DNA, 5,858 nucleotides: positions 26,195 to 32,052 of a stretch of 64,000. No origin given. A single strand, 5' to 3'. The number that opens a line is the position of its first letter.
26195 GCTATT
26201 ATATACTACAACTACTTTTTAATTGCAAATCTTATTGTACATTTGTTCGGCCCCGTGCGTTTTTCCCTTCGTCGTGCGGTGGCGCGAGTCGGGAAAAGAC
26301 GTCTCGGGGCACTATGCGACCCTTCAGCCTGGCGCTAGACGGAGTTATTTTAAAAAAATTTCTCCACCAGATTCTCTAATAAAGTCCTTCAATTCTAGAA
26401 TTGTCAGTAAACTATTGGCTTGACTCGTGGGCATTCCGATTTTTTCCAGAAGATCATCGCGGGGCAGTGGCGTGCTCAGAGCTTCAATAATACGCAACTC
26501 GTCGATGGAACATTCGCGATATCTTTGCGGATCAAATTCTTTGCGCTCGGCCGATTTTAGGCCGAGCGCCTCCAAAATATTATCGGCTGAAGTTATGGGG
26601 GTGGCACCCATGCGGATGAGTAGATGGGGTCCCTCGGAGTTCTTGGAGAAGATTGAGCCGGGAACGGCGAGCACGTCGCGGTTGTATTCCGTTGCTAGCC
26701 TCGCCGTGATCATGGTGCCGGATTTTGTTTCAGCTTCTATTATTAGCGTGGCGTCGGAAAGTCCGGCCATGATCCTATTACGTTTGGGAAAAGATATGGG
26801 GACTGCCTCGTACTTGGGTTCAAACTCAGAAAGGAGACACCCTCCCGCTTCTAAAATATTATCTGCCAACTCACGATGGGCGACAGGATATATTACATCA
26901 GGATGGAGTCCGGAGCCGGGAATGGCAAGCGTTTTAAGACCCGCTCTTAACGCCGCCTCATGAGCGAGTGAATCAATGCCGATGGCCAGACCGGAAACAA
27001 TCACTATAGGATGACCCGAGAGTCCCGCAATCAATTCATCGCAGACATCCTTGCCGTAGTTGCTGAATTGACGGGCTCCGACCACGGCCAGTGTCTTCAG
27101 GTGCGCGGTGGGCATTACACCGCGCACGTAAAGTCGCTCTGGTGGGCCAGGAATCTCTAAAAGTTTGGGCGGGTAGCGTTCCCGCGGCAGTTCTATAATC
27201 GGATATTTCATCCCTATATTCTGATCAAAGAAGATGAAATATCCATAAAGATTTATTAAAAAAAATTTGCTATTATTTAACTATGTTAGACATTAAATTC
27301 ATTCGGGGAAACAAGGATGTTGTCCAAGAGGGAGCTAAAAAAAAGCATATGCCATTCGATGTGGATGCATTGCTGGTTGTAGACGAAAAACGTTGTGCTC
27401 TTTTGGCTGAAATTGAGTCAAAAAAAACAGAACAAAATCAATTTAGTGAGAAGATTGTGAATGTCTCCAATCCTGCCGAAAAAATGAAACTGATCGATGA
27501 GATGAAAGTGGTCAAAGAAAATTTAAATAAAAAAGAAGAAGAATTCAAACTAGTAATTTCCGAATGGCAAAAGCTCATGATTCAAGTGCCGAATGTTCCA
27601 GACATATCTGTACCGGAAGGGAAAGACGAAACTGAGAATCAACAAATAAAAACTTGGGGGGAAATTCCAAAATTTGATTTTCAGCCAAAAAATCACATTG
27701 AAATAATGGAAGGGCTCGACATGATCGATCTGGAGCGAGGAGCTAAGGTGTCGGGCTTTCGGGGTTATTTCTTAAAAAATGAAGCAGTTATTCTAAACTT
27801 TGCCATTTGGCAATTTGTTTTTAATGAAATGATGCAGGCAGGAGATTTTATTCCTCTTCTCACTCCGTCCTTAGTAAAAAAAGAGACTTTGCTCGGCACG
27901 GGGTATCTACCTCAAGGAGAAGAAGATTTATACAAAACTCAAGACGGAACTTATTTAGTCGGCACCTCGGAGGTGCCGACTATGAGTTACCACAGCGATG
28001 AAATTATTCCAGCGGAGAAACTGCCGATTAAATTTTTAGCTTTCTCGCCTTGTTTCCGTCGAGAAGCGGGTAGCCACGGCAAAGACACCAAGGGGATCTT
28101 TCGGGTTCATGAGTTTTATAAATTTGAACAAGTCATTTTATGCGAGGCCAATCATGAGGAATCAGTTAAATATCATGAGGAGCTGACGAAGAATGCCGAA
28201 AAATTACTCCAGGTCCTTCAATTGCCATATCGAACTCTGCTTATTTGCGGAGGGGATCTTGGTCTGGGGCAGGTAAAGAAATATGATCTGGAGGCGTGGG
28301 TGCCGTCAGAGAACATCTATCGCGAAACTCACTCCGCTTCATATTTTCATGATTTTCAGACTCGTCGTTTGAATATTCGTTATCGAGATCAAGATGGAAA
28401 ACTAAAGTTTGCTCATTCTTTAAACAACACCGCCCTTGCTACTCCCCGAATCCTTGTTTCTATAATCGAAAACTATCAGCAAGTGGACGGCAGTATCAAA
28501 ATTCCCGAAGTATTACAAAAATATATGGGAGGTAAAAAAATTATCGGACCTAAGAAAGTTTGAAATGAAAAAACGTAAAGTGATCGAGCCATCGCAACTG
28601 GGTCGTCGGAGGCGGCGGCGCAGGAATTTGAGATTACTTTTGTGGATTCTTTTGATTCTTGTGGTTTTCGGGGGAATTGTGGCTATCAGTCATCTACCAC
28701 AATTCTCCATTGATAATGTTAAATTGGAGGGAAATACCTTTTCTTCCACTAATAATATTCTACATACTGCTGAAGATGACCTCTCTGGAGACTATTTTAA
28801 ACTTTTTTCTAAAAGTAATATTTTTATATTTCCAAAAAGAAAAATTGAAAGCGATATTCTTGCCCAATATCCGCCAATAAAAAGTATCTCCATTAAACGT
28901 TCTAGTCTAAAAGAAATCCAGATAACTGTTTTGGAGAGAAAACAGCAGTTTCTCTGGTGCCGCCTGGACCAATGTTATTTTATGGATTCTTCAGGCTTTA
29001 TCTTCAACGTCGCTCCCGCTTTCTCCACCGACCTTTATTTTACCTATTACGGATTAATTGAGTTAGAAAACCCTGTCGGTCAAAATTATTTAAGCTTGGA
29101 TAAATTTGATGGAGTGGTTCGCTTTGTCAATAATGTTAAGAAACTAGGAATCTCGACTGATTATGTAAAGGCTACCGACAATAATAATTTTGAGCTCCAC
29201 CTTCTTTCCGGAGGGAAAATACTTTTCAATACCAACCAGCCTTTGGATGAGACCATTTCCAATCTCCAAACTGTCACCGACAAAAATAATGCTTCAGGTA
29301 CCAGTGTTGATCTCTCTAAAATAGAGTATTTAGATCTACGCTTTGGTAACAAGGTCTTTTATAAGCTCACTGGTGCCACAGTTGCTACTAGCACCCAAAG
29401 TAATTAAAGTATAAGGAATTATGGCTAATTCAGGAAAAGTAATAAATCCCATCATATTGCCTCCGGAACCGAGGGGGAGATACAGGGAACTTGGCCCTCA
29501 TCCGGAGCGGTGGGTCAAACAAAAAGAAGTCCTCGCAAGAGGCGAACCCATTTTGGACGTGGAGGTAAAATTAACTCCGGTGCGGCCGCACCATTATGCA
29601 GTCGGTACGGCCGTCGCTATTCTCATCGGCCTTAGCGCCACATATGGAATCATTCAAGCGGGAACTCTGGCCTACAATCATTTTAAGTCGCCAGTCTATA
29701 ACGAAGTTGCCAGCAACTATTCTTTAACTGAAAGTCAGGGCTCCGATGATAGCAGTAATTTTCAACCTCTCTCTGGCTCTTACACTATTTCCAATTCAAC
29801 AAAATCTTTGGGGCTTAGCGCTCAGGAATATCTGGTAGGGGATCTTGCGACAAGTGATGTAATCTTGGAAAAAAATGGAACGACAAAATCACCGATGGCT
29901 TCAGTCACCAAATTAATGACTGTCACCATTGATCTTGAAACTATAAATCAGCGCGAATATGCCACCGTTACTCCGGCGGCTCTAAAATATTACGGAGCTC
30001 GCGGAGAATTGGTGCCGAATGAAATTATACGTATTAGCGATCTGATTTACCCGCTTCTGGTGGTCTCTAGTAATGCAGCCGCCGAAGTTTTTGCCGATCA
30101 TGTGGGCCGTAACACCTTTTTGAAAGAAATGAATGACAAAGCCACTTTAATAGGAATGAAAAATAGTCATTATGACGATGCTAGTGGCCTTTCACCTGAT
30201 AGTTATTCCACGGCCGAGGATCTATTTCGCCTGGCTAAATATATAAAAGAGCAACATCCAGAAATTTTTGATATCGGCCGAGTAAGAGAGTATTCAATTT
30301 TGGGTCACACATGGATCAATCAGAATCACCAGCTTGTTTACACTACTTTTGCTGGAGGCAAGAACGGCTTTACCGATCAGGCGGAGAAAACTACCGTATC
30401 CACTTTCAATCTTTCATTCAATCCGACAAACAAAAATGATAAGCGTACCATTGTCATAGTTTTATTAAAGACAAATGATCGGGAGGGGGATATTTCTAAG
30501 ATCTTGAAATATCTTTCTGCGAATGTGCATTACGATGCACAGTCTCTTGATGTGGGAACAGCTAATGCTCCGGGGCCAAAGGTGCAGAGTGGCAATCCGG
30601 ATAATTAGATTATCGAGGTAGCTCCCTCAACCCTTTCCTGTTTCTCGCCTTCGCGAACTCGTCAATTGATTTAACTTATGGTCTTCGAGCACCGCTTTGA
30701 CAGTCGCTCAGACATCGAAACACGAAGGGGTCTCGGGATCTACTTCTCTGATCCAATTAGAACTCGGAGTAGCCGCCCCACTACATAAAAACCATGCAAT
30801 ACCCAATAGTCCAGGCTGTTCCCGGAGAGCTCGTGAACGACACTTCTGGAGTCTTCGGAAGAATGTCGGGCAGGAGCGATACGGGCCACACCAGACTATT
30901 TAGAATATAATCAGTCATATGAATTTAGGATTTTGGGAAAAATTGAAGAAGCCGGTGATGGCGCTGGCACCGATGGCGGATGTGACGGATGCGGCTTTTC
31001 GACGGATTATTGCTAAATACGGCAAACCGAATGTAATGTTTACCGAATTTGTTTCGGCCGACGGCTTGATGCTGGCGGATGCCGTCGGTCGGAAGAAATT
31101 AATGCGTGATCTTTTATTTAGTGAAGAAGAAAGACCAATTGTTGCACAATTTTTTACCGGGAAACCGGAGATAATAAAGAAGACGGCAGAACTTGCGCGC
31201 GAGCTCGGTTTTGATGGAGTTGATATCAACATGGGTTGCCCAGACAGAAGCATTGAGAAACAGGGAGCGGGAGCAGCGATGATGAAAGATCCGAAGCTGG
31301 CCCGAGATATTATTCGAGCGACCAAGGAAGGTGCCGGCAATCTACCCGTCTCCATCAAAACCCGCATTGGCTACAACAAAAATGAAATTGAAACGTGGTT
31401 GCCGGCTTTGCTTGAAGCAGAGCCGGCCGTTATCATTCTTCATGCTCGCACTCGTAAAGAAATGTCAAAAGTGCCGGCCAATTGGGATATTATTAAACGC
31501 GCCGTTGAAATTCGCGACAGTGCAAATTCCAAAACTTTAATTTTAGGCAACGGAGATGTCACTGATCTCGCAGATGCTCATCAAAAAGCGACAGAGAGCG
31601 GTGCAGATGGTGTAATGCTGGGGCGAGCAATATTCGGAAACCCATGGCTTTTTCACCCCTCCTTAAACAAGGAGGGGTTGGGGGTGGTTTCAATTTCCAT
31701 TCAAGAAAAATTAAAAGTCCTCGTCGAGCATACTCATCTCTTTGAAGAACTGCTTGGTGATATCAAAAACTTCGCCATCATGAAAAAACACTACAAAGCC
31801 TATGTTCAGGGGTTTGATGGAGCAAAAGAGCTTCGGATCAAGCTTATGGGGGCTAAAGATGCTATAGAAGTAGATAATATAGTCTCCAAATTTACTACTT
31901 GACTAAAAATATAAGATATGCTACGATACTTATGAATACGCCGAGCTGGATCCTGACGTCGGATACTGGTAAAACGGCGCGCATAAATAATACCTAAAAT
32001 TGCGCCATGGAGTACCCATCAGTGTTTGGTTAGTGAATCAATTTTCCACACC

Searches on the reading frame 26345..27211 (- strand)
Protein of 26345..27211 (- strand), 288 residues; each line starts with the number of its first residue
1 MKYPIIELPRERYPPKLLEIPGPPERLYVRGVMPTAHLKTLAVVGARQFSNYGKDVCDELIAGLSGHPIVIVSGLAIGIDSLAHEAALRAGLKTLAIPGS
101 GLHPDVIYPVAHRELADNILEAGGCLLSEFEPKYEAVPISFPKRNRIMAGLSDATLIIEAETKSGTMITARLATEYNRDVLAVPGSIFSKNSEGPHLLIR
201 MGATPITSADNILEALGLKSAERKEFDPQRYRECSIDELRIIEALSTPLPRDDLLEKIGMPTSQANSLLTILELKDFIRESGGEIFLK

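Call 43: search_protein_families(library=pfam, proteins=[window:26345-27211:-], max_evalue=0.0001)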
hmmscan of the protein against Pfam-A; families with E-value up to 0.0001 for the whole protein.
window:26345-27211:- (288 aa): 2 families
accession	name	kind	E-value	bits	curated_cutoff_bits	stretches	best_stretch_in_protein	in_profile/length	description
PF02481.21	DNA_processg_A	-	2.8e-67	226.4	29.6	1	5-207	9-211/212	DNA recombination-mediator protein A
PF17782.7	DprA_WH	-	3.2e-09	37.1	22.9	1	235-283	11-60/61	DprA winged helix domain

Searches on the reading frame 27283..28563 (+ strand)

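Call 9: search_protein_families(library=pfam, proteins=[window:27283-28563:+], max_evalue=0.00001)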
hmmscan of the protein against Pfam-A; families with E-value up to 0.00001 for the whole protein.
window:27283-28563:+ (426 aa): 2 families
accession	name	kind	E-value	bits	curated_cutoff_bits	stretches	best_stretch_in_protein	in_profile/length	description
PF00587.30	tRNA-synt_2b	-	1.3e-31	110.5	29.3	1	221-398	9-179/179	tRNA synthetase class II core domain (G, H, P, S and T)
PF02403.27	Seryl_tRNA_N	-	3.7e-20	72.6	28.2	1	1-106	1-108/108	Seryl-tRNA synthetase N-terminal domain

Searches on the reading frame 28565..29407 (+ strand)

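Call 43: search_protein_families(library=pfam, proteins=[window:28565-29407:+], max_evalue=0.0001)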
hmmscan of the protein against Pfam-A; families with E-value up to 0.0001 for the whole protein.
window:28565-29407:+ (280 aa): 1 family
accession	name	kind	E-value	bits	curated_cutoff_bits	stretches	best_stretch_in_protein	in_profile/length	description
PF08478.15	POTRA_1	-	1.2e-05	26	23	0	47-125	1-69/69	POTRA domain, FtsQ-type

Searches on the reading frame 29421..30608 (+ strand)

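Call 9: search_protein_families(library=pfam, proteins=[window:29421-30608:+], max_evalue=0.00001)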
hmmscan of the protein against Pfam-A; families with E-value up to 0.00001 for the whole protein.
window:29421-30608:+ (395 aa): 2 families
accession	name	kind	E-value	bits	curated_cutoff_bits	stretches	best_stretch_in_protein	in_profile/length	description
PF00768.25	Peptidase_S11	-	2.4e-32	112.8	27.6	1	128-348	6-235/239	D-alanyl-D-alanine carboxypeptidase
PF13354.11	Beta-lactamase2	-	6e-06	26.2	22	1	138-271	3-142/214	Beta-lactamase enzyme family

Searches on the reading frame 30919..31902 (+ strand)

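Call 43: search_protein_families(library=pfam, proteins=[window:30919-31902:+], max_evalue=0.0001)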
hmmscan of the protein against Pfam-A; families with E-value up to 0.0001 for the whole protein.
window:30919-31902:+ (327 aa): 1 family
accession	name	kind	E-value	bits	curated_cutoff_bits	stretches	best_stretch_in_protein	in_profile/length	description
PF01207.24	Dus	-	2.5e-64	217.8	20.4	1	16-321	2-301/311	Dihydrouridine synthase (Dus)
